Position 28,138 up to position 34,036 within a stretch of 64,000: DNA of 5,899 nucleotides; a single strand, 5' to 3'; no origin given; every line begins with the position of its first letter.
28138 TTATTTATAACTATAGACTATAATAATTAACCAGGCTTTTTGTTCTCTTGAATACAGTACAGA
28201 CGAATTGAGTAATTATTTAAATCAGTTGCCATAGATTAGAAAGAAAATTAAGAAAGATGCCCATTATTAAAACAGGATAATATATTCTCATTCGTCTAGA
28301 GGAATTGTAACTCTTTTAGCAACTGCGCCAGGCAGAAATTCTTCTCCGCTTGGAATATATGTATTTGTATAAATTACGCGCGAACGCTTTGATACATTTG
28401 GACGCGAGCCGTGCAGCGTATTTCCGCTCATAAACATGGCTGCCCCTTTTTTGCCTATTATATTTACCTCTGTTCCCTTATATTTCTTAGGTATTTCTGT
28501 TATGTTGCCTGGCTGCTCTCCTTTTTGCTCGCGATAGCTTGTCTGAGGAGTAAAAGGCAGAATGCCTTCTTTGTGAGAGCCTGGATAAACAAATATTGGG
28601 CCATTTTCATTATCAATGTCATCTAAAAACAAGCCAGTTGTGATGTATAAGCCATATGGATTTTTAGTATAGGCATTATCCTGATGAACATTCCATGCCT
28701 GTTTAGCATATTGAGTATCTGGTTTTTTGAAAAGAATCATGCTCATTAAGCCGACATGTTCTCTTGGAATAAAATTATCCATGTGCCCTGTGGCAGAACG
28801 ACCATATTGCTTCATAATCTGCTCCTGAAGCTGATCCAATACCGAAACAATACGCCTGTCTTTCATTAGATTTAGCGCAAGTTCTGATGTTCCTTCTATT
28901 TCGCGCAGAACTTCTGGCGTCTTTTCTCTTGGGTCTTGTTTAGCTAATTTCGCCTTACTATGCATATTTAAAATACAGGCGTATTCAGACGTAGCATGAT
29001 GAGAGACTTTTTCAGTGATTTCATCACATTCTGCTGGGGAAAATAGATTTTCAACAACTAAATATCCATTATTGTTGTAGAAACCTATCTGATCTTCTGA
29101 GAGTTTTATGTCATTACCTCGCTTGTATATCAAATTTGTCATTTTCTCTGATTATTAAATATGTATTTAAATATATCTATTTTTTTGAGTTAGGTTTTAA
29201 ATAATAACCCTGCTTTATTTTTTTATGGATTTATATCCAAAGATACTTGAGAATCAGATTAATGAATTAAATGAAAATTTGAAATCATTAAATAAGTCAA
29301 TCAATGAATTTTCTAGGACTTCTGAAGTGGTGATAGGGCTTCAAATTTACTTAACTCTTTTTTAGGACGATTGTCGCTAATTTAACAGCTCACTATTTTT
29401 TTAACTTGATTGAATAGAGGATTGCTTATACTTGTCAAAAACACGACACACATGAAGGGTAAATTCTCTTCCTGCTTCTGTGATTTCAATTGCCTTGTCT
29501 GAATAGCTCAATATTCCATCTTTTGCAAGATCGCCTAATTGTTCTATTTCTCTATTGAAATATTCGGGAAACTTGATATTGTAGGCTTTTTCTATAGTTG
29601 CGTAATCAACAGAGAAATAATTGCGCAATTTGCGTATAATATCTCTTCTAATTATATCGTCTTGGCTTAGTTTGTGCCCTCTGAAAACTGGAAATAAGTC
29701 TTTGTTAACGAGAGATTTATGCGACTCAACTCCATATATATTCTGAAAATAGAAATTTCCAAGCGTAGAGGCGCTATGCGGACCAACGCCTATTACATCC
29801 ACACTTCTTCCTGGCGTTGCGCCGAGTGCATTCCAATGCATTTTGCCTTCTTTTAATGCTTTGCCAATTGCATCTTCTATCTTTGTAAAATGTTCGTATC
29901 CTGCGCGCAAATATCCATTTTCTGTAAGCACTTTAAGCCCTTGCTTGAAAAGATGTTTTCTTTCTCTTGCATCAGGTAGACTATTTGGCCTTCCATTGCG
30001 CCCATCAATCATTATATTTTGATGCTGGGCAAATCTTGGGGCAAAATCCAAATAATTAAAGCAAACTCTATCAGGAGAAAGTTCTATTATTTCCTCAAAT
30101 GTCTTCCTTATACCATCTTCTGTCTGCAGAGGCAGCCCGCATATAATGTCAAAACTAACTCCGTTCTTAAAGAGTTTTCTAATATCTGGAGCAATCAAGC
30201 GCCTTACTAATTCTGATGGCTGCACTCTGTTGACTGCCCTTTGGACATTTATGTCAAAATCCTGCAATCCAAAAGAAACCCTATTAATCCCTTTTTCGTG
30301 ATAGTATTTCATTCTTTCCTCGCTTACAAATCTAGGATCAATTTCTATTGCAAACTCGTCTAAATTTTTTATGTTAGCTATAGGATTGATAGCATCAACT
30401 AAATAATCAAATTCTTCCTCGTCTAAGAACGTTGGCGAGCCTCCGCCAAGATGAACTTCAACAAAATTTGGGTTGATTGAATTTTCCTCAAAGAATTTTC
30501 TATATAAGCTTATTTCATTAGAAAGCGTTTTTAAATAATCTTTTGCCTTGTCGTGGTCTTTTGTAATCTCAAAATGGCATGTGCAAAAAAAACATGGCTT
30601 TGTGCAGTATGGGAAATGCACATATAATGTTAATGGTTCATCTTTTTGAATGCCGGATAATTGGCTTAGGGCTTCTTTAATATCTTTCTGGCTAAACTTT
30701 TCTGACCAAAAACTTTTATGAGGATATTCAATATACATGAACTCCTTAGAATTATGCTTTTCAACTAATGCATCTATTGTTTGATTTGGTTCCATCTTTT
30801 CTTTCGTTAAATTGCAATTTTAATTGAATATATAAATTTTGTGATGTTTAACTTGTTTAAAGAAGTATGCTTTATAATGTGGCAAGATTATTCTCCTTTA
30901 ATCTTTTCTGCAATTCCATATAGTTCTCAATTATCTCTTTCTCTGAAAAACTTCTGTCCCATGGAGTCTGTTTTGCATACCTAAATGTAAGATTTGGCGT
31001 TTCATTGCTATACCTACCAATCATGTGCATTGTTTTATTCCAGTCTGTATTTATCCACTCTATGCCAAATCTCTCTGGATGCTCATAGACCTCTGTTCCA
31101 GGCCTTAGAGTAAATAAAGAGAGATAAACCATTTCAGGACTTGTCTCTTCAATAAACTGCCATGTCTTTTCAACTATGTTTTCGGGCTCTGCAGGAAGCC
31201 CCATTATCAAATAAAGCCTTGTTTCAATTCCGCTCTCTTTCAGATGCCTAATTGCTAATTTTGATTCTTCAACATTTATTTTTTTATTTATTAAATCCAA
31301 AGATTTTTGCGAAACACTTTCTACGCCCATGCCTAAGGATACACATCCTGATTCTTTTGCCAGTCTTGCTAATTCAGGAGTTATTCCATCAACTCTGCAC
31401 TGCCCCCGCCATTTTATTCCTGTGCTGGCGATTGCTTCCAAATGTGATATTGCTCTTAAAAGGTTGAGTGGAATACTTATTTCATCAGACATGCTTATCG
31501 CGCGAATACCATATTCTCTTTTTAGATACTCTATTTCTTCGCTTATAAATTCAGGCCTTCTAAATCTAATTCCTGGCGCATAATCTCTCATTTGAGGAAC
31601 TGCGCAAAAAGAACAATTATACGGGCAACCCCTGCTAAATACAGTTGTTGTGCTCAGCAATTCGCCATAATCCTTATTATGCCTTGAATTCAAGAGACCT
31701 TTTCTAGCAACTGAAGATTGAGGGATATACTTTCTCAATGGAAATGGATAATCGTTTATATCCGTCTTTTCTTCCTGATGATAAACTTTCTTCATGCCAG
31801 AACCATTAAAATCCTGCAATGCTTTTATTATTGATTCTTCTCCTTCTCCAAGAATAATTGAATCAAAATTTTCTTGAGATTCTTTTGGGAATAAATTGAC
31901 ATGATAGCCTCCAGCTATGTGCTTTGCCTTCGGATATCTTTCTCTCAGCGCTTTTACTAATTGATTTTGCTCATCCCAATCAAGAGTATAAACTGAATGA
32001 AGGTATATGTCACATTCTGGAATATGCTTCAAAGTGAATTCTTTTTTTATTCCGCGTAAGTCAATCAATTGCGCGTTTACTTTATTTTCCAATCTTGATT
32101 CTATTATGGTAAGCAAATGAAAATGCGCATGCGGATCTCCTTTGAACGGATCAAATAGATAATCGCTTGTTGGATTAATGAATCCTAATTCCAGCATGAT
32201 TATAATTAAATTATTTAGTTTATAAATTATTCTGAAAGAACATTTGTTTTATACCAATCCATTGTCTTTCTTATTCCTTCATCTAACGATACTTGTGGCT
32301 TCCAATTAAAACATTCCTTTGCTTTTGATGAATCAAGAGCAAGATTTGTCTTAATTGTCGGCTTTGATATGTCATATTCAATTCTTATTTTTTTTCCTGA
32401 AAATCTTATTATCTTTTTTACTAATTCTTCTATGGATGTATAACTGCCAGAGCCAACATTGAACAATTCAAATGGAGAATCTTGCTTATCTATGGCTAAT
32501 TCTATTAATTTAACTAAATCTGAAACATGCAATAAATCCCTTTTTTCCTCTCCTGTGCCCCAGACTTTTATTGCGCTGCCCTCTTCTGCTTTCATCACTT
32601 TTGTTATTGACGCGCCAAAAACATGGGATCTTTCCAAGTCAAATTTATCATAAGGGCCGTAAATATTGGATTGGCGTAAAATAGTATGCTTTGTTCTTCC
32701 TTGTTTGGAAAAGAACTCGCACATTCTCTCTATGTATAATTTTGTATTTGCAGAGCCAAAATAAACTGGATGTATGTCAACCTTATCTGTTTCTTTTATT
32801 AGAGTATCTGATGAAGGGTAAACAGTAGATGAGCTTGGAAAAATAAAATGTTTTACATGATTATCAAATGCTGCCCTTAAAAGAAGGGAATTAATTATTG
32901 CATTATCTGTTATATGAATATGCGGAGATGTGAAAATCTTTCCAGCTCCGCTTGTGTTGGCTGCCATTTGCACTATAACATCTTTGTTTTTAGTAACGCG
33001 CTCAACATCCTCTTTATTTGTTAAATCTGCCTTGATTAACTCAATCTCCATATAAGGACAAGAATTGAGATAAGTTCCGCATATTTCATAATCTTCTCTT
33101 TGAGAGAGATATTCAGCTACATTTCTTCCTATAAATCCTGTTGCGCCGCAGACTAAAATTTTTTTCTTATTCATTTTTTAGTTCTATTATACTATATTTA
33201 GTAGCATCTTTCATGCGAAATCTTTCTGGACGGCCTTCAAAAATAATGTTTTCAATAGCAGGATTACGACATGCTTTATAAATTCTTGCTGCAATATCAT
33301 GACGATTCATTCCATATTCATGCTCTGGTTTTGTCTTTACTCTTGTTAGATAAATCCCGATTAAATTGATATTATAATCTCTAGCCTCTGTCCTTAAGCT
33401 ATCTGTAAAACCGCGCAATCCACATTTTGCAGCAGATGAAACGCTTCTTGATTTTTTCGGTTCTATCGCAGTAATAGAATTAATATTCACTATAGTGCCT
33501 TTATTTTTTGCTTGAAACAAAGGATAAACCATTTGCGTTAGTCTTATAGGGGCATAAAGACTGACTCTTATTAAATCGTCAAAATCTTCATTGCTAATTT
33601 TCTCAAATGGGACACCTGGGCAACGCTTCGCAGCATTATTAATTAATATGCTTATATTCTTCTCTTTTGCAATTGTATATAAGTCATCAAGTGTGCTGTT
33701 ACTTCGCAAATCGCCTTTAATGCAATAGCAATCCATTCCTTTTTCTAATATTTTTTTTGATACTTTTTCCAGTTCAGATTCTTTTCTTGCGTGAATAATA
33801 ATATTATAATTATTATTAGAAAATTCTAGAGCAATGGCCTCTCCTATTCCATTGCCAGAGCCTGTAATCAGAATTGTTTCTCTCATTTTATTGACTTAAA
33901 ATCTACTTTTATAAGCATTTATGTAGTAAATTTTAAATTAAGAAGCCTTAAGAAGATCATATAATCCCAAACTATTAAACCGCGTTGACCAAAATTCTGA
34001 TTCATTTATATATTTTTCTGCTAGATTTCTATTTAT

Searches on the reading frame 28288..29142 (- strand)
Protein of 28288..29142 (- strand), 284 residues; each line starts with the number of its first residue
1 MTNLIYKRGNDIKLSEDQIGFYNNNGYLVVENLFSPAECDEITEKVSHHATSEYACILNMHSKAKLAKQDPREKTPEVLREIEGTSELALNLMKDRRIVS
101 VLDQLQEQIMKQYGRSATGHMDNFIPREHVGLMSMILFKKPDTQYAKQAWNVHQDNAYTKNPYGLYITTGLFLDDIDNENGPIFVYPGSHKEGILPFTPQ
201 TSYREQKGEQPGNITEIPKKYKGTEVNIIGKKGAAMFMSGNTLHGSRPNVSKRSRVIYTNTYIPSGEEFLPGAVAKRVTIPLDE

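Call 16: search_protein_families(library=pfam, proteins=[window:28288-29142:-], max_evalue=0.001)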
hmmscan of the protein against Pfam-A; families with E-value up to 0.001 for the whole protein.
window:28288-29142:- (284 aa): 1 family
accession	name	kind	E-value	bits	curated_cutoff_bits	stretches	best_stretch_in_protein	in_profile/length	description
PF05721.19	PhyH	-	7.3e-27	95.5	22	1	22-255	1-211/213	Phytanoyl-CoA dioxygenase (PhyH)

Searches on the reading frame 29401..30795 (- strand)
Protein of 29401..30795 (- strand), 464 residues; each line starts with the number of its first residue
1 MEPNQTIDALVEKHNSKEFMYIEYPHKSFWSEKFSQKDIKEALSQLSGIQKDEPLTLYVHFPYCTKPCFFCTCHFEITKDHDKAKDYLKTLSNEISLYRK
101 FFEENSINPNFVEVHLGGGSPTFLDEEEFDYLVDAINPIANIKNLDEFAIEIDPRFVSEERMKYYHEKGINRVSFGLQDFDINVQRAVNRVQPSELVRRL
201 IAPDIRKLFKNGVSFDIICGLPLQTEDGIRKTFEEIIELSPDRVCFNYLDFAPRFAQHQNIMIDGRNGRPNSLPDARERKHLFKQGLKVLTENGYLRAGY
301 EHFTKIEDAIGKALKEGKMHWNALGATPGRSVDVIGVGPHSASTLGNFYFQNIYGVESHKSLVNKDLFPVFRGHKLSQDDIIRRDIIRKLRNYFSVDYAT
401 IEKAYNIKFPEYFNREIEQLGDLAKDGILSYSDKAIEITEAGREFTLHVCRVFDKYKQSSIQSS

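Call 16: search_protein_families(library=pfam, proteins=[window:29401-30795:-], max_evalue=0.001)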
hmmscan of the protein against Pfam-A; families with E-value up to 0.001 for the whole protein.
window:29401-30795:- (464 aa): 2 families
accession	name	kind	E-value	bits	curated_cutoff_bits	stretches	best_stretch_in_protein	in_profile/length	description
PF04055.27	Radical_SAM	-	2.1e-13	51.2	29.5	1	58-235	1-165/166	Radical SAM superfamily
PF06969.22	HemN_C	-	6.7e-05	23.3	24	1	376-445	1-67/67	HemN C-terminal domain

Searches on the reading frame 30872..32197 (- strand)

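Call 16: search_protein_families(library=pfam, proteins=[window:30872-32197:-], max_evalue=0.001)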
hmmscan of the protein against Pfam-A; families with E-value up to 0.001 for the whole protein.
window:30872-32197:- (441 aa): 2 families
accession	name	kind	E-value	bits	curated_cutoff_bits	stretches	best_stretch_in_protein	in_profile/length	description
PF04055.27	Radical_SAM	-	2e-23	83.8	29.5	1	186-348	2-165/166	Radical SAM superfamily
PF02310.24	B12-binding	-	7e-08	32.8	32.1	1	62-122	52-116/121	B12 binding domain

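Call 43: search_protein_families(library=ncbifam, proteins=[window:30872-32197:-], max_evalue=0.00001)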
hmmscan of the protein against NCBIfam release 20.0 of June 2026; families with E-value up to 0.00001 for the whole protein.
window:30872-32197:- (441 aa): 25 families
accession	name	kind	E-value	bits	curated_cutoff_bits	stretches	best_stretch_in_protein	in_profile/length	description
TIGR04385.1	B12_rSAM_cofa1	equivalog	2.6e-32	112.6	450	1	81-351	90-363/438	B12 lower ligand biosynthesis radical SAM protein BzaD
TIGR04479.1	bcpD_PhpK_rSAM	subfamily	3.1e-32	111.6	600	1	176-413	237-469/504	PhpK family radical SAM P-methyltransferase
TIGR02026.1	BchE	equivalog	6.5e-31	107.7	481.35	1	63-373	65-386/497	magnesium-protoporphyrin IX monomethyl ester anaerobic oxidative cyclase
TIGR04013.1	B12_SAM_MJ_1487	hypoth_equivalog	3.6e-25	88.6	251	2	23-234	11-203/382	TIGR04013 family B12-binding domain/radical SAM domain-containing protein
NF050148.1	rSAM_ApyD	equivalog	6.9e-22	77.6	750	1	188-373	205-393/645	RiPP biosynthesis radical SAM protein ApyD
TIGR03471.1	HpnJ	equivalog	7.6e-22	77.8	577.6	1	187-385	202-396/472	hopanoid biosynthesis associated radical SAM protein HpnJ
TIGR04072.2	rSAM_ladder_B12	equivalog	2.3e-21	76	360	1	36-373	50-371/443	lipid biosynthesis B12-binding/radical SAM protein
TIGR04295.1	B12_rSAM_oligo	hypoth_equivalog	1.5e-18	66.7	400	1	79-317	92-326/422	TIGR04295 family B12-binding domain-containing radical SAM protein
TIGR04367.1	HpnR_B12_rSAM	equivalog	3.8e-18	65.3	650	1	41-373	38-372/490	hopanoid C-3 methylase HpnR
NF033070.1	rSAM_AprD4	equivalog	1.1e-15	57.5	500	1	183-387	197-401/456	AprD4 family radical SAM diol-dehydratase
TIGR04014.1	B12_SAM_MJ_0865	equivalog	1.1e-15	57.4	360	1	100-371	77-355/434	methyl-coenzyme M reductase glutamine C-methyltransferase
NF038361.1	rSAM_Sden_1168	equivalog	9.1e-15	54.2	575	1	143-373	246-472/560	Sden_1168 family B12-binding radical SAM P-methyltransferase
TIGR00089.1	TIGR00089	subfamily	4.3e-13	48.9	251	1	188-375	146-341/429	MiaB/RimO family radical SAM methylthiotransferase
NF045585.1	rSAM_slr0320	equivalog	5.1e-11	41.8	775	1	82-326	130-381/511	photosystem II high light acclimation radical SAM protein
NF040542.1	rSAM_RCCLKC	equivalog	8.2e-10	38.4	450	1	77-352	65-350/423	arsinothricin biosynthesis radical SAM protein ArsL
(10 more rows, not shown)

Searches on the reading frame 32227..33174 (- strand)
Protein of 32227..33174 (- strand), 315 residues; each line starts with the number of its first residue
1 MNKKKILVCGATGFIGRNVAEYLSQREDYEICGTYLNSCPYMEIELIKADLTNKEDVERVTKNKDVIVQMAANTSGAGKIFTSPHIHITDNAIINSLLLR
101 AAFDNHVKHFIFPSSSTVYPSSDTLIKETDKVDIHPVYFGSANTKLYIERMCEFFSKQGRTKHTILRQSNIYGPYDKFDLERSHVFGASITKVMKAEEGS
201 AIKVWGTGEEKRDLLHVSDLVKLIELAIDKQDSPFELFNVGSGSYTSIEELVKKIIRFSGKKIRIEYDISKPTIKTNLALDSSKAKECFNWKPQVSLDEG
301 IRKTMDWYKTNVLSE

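Call 16: search_protein_families(library=pfam, proteins=[window:32227-33174:-], max_evalue=0.001)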
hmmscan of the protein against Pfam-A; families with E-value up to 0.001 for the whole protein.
window:32227-33174:- (315 aa): 8 families
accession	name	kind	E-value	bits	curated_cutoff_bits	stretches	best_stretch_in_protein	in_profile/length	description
PF01370.27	Epimerase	-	4.4e-44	151.1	20.9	1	6-241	1-240/240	NAD dependent epimerase/dehydratase family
PF16363.11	GDP_Man_Dehyd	-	3e-28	99.7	27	1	7-304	1-332/332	GDP-mannose 4,6 dehydratase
PF13460.12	NAD_binding_10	-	7.5e-10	39.4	27.2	1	10-140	1-123/184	NAD(P)H-binding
PF01073.25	3Beta_HSD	-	1.4e-09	37.8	22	1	7-183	1-193/280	3-beta hydroxysteroid dehydrogenase/isomerase family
PF04321.23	RmlD_sub_bind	-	8.6e-07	28.7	27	1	5-176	2-156/287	RmlD substrate binding domain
PF05368.20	NmrA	-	2.2e-06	27.9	27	1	3-114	2-106/298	NmrA-like family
PF03435.24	Sacchrp_dh_NADP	-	0.00053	20.8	25.1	0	6-76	1-81/129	Saccharopine dehydrogenase NADP binding domain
PF01113.26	DapB_N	-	0.0008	19.9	25.6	0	5-71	2-75/124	Dihydrodipicolinate reductase, N-terminus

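Call 43: search_protein_families(library=ncbifam, proteins=[window:32227-33174:-], max_evalue=0.00001)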
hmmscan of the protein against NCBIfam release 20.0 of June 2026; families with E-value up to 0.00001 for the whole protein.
window:32227-33174:- (315 aa): 19 families
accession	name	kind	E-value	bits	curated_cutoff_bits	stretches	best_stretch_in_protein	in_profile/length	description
NF047922.1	GDPFucSynFcl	equivalog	1.4e-40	139.7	500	1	3-311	2-304/308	GDP-L-fucose synthase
TIGR01181.1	dTDP_gluc_dehyt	equivalog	8.2e-32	110.5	365.1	1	5-311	1-314/321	dTDP-glucose 4,6-dehydratase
TIGR01179.1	galE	equivalog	2.3e-29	102.3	262.3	1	5-311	1-328/332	UDP-glucose 4-epimerase GalE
TIGR02197.1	heptose_epim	equivalog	2e-20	73.2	274.6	1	6-310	1-315/316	ADP-glyceromanno-heptose 6-epimerase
TIGR04180.1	EDH_00030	hypoth_equivalog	5.6e-20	71.6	475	1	6-295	1-296/297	NAD-dependent 4,6-dehydratase LegB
NF008872.0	PRK11908.1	equivalog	7.9e-17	61.3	294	1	4-259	2-271/349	bifunctional UDP-4-keto-pentose/UDP-xylose synthase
NF005998.1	PRK08125.1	equivalog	8.7e-15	54.1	777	1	2-307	314-648/649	bifunctional UDP-4-amino-4-deoxy-L-arabinose formyltransferase/UDP-glucuronic acid oxidase ArnA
NF011728.1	PRK15181.1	equivalog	1.5e-13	50.5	760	1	44-309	71-338/348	Vi polysaccharide biosynthesis UDP-N-acetylglucosaminuronic acid C-4 epimerase TviC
NF007490.0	PRK10084.1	subfamily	2.7e-13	49.7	649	1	168-311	194-337/361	dTDP-glucose 4,6-dehydratase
TIGR02622.1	CDP_4_6_dhtase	equivalog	4e-13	49.2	278.45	1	2-312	3-334/352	CDP-glucose 4,6-dehydratase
NF007956.0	PRK10675.1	subfamily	2e-10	40.3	394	1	208-309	227-330/338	UDP-glucose 4-epimerase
NF007582.0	PRK10217.1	equivalog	6.6e-10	38.6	698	1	4-311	2-334/355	dTDP-glucose 4,6-dehydratase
NF042423.1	oxyalk_red_Shew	equivalog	6.9e-10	38.5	580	1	4-178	9-181/331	2-alkyl-3-oxoalkanoate reductase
TIGR03466.1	HpnA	hypoth_equivalog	1.4e-08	34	367.65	1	5-175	2-174/327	hopanoid-associated sugar epimerase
NF042422.1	oxyalk_red_OleD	equivalog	2e-08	34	580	0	5-177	2-174/329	2-alkyl-3-oxoalkanoate reductase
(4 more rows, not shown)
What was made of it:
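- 32227..33174 (-): Second Fcl-like SDR: candidate C4 reductase or epimerase-reductase. The best NCBIfam hit is GDPFucSynFcl at 139.7 bits (call 43).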

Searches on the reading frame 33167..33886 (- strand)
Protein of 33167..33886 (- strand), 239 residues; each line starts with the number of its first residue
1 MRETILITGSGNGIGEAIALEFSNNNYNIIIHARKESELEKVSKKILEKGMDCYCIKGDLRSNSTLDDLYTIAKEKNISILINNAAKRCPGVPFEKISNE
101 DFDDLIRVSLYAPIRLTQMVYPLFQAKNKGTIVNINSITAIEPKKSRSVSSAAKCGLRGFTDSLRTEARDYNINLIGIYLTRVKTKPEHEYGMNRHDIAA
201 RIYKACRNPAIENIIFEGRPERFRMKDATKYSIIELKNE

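Call 16: search_protein_families(library=pfam, proteins=[window:33167-33886:-], max_evalue=0.001)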
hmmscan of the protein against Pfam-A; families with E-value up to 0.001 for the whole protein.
window:33167-33886:- (239 aa): 4 families
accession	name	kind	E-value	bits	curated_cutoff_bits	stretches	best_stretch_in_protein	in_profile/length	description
PF00106.31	adh_short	-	7e-39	133.8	26.6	1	4-189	2-188/195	short chain dehydrogenase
PF13561.12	adh_short_C2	-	3.7e-22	79.5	27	1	12-186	6-179/236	Enoyl-(Acyl carrier protein) reductase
PF08643.16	DUF1776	-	2.5e-05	24.3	25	1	92-180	106-196/294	Fungal family of unknown function (DUF1776)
PF08659.16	KR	-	0.00048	20.5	22.6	1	4-164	2-163/180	KR domain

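Call 43: search_protein_families(library=ncbifam, proteins=[window:33167-33886:-], max_evalue=0.00001)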
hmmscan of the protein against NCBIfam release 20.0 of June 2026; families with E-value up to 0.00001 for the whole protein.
window:33167-33886:- (239 aa): 185 families (the best 25 are shown)
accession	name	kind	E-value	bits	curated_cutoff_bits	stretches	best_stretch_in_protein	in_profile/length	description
NF004825.0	PRK06181.1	equivalog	1e-30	107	215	1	2-186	6-191/268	SDR family oxidoreductase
NF009466.0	PRK12826.1-2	subfamily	9.8e-30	103.8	222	1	3-190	4-194/248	3-oxoacyl-ACP reductase FabG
NF005806.0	PRK07666.1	equivalog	2.6e-28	98.9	286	1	4-186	9-192/239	3-ketoacyl-ACP reductase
NF005672.0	PRK07454.1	equivalog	2.4e-27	95.7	234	1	3-185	7-190/241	SDR family oxidoreductase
NF005559.1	PRK07231.1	subfamily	3.5e-27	95.5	215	1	3-187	5-190/249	glucose 1-dehydrogenase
TIGR01830.1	3oxo_ACP_reduc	equivalog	8.5e-27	94.4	297.75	1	6-175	2-173/239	3-oxoacyl-[acyl-carrier-protein] reductase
NF006565.0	PRK09072.1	equivalog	1.9e-26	93.2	238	1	3-175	6-176/265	SDR family oxidoreductase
TIGR01963.1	PHB_DH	subfamily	3.6e-26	92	307.05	1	3-179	2-179/255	3-hydroxybutyrate dehydrogenase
NF005495.0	PRK07109.1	subfamily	1.1e-25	90.6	264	1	2-185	8-194/334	SDR family oxidoreductase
NF004196.0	PRK05650.1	equivalog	1.3e-24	86.7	297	1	1-175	1-176/272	SDR family oxidoreductase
NF006598.0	PRK09135.1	equivalog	3.3e-24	85.8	288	1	3-167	7-173/249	pteridine reductase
NF009093.0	PRK12429.1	subfamily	4.2e-24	85.2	258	1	3-174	6-178/259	3-hydroxybutyrate dehydrogenase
NF004823.0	PRK06179.1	subfamily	6.7e-24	84.8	310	1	3-194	6-190/271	oxidoreductase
NF005909.0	PRK07890.1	subfamily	1.1e-23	83.8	258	1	3-173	8-179/260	short chain dehydrogenase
NF006073.0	PRK08219.1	equivalog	1.6e-23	83.6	218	1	2-186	3-177/227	SDR family oxidoreductase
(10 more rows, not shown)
